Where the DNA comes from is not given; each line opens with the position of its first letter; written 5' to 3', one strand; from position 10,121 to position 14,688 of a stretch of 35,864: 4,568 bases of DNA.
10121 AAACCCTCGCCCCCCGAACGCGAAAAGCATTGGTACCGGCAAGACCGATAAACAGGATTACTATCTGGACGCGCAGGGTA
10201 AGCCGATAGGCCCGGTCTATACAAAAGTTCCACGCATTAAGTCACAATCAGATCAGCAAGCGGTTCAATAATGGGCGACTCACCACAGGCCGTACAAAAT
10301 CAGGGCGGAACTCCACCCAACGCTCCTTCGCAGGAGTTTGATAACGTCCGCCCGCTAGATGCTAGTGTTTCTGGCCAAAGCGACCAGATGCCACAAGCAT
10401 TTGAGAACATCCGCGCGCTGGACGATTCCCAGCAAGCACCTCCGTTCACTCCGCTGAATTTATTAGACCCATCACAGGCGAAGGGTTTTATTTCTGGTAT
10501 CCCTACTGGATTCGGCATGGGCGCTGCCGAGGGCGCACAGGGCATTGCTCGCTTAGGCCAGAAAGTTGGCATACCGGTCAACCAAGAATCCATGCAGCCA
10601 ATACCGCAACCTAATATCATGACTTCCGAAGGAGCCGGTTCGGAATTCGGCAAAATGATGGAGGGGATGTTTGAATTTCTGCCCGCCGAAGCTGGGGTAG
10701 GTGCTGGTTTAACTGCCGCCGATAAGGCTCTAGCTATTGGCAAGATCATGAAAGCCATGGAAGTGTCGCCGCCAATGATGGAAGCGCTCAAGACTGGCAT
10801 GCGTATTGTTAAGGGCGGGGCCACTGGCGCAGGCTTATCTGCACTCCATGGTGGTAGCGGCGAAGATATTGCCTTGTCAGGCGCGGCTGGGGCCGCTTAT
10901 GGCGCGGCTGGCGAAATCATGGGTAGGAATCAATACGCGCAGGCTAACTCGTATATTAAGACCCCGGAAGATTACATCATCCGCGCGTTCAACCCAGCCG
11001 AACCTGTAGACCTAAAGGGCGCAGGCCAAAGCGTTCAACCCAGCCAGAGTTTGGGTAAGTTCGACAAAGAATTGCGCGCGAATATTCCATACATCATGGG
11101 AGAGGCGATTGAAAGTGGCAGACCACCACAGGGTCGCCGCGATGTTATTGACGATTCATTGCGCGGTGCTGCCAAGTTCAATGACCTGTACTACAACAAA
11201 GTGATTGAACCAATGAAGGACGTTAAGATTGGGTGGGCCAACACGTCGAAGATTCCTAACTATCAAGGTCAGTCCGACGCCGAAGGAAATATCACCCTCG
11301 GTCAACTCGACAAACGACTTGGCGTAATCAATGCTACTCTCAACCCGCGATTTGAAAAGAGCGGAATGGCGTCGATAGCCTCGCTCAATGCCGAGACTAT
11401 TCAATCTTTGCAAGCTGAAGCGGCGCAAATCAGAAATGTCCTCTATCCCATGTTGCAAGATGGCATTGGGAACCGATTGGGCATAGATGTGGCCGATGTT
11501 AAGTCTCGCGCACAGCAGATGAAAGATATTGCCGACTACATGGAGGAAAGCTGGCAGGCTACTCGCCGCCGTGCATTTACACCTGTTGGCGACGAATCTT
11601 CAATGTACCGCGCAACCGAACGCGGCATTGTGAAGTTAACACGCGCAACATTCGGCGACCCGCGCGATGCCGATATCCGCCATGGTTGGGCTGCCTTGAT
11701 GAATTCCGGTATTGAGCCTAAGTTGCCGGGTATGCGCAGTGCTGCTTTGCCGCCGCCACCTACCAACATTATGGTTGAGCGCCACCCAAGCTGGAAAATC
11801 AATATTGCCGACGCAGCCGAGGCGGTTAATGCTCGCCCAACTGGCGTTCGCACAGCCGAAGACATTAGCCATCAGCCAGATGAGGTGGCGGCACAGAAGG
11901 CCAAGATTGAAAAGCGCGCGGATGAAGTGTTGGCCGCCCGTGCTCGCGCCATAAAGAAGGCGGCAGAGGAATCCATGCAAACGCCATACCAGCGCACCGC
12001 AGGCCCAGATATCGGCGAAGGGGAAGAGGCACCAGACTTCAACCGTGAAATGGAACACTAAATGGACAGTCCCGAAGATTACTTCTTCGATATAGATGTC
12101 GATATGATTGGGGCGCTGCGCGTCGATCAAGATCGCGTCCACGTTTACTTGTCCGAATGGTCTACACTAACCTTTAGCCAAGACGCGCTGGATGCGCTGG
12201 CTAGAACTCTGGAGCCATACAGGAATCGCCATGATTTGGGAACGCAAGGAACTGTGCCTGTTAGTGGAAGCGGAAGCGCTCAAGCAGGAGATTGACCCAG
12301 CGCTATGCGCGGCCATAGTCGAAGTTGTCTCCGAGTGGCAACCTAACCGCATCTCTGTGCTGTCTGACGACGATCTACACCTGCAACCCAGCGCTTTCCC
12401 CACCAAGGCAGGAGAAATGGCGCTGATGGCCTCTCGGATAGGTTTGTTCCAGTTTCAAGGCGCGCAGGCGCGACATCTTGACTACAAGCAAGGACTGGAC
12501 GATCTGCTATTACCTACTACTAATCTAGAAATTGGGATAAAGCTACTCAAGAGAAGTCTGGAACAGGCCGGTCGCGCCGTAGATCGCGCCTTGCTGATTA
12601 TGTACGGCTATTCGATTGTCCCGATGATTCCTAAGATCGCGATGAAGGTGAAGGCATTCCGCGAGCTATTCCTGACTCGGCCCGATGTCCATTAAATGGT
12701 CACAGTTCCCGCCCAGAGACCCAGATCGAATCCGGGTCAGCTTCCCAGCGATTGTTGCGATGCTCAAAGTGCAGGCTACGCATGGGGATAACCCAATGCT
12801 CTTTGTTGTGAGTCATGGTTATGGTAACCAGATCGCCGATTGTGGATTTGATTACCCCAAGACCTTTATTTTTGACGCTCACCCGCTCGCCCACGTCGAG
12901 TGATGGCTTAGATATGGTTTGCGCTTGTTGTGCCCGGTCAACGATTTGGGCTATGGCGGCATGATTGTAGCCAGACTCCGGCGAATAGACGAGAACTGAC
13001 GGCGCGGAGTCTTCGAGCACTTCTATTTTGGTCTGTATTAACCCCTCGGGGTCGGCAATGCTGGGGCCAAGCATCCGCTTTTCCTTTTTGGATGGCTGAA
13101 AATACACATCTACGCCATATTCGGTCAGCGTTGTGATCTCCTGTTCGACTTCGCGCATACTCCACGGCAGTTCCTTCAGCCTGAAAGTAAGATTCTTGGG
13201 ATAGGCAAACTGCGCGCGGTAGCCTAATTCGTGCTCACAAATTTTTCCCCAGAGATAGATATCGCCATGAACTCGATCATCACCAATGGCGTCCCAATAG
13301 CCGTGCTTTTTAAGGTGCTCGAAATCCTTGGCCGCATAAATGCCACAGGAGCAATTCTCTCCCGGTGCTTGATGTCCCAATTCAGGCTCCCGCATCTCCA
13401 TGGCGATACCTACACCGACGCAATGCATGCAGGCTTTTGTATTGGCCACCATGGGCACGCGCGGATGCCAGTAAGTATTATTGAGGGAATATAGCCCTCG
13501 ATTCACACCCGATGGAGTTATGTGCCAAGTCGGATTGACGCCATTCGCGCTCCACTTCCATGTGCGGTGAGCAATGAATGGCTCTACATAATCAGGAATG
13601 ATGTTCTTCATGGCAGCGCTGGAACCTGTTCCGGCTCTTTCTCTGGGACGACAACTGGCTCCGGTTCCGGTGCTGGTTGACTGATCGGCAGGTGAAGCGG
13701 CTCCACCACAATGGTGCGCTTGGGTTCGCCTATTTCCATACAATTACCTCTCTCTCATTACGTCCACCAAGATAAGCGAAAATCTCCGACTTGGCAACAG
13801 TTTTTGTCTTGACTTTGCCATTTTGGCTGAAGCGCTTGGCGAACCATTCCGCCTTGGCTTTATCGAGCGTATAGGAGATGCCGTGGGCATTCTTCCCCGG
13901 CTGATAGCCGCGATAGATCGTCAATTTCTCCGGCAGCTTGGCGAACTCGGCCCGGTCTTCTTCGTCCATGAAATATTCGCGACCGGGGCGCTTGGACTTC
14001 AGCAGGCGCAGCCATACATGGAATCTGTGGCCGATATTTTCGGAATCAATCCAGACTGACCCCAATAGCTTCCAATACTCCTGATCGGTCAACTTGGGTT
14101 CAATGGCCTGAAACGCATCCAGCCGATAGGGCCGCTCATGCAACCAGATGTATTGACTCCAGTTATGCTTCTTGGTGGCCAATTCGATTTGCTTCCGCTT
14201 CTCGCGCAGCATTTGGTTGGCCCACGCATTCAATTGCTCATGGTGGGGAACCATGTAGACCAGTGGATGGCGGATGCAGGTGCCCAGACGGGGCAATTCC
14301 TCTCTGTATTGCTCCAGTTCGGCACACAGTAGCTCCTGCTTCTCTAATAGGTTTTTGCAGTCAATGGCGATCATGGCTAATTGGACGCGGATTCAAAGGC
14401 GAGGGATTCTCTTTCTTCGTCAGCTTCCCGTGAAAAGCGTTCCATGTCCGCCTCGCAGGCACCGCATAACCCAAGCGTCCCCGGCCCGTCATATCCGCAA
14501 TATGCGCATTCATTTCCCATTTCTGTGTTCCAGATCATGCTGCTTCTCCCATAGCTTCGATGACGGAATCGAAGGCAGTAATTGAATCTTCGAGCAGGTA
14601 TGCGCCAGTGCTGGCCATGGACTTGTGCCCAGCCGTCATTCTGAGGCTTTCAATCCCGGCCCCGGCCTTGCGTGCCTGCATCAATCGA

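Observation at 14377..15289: Short arm-less tyrosine recombinase with Lys in place of the box-II Arg, translationally coupled to an unannotated 53-aa zinc-ribbon gene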

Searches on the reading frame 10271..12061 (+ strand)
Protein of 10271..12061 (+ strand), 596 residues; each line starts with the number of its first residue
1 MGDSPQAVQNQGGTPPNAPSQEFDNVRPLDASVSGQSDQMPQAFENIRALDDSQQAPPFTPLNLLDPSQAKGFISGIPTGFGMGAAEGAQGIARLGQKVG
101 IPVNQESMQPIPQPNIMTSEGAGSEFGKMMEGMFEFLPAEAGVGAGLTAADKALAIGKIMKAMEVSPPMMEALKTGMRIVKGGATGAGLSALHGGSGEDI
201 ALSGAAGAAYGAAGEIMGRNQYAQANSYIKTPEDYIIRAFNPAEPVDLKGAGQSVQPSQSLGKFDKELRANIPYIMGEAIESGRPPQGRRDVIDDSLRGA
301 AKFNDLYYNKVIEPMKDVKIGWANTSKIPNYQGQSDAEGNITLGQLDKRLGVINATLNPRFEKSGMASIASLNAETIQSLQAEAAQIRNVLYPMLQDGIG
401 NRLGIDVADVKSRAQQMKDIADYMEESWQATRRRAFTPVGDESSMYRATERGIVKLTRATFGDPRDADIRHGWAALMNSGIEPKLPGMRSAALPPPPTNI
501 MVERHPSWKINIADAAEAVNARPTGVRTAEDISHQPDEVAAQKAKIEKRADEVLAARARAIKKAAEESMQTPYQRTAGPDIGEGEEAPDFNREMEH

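Call 32: search_protein_families(library=phrogs, proteins=[window:10271-12061:+], max_evalue=0.001)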
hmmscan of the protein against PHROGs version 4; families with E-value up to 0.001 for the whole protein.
window:10271-12061:+ (596 aa): 0 families

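Call 65: search_dna_similar(query=window:10271-12061:+, collection=phages, mode=protein, max_rows=10, max_evalue=0.001)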
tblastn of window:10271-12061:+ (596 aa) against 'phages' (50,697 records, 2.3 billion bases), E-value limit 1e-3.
No match.

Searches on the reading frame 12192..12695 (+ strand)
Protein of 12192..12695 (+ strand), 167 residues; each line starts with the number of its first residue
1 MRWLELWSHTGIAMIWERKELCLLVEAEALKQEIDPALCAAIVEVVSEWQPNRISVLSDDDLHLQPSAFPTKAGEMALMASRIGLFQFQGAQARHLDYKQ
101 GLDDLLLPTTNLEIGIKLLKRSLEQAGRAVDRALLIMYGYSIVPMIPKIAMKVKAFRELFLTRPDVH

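Call 32: search_protein_families(library=phrogs, proteins=[window:12192-12695:+], max_evalue=0.001)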
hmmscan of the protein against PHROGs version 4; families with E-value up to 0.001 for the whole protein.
window:12192-12695:+ (167 aa): 1 family
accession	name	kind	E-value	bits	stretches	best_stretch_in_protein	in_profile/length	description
phrog_32437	-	unknown function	0.00047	21.1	1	82-134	111-163/205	-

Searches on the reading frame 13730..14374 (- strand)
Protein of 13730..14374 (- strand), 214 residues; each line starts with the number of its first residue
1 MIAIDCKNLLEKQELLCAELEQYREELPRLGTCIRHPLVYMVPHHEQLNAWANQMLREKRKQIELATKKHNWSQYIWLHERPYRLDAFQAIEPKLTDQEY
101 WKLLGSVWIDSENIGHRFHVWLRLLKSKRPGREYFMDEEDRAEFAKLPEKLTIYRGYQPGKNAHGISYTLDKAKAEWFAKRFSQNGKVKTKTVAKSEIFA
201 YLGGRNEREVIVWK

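Call 3: search_protein_families(library=pfam, proteins=[window:13730-14374:-], max_evalue=1)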
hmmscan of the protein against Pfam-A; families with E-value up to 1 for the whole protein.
window:13730-14374:- (214 aa): 0 families

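Call 4: search_protein_families(library=phrogs, proteins=[window:13730-14374:-], max_evalue=0.01)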
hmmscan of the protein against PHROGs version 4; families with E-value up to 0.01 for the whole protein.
window:13730-14374:- (214 aa): 2 families
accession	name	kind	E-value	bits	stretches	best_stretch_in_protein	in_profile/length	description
phrog_4776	-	unknown function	3.3e-71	240.7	1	9-212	17-224/237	-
phrog_25265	-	unknown function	3.1e-26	93.2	1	92-214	28-148/151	-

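Call 16: search_protein_families(library=ncbifam, proteins=[window:13730-14374:-], max_evalue=0.1)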
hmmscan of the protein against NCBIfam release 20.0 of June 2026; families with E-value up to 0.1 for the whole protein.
window:13730-14374:- (214 aa): 0 families

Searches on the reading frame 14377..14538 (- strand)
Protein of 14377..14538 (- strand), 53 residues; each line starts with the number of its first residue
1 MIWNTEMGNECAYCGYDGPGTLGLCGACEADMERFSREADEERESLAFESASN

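Call 3: search_protein_families(library=pfam, proteins=[window:14377-14538:-], max_evalue=1)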
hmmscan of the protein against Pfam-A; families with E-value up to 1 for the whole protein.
window:14377-14538:- (53 aa): 2 families
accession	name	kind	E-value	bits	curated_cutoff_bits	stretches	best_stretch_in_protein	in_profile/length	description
PF18912.6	DZR_2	-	0.0011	19.2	27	1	9-35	8-34/56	Double zinc ribbon domain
PF18073.7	Zn_ribbon_LapB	-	0.022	14.9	25.7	1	10-29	2-21/28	Rubredoxin metal binding domain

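Call 4: search_protein_families(library=phrogs, proteins=[window:14377-14538:-], max_evalue=0.01)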
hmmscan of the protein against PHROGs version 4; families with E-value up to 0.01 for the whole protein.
window:14377-14538:- (53 aa): 0 families

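Call 16: search_protein_families(library=ncbifam, proteins=[window:14377-14538:-], max_evalue=0.1)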
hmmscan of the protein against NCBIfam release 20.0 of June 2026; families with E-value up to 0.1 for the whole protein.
window:14377-14538:- (53 aa): 0 families

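Call 42: find_homologous_proteins(query=window:14377-14538:-, max_evalue=0.01)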
Query window:14377-14538:- (53 aa): 1 proteins with E <= 0.01 among 1 candidates.
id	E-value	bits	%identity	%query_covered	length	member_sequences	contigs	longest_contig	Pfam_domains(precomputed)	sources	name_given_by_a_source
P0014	2.5e-29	117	100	100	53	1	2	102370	-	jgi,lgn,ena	-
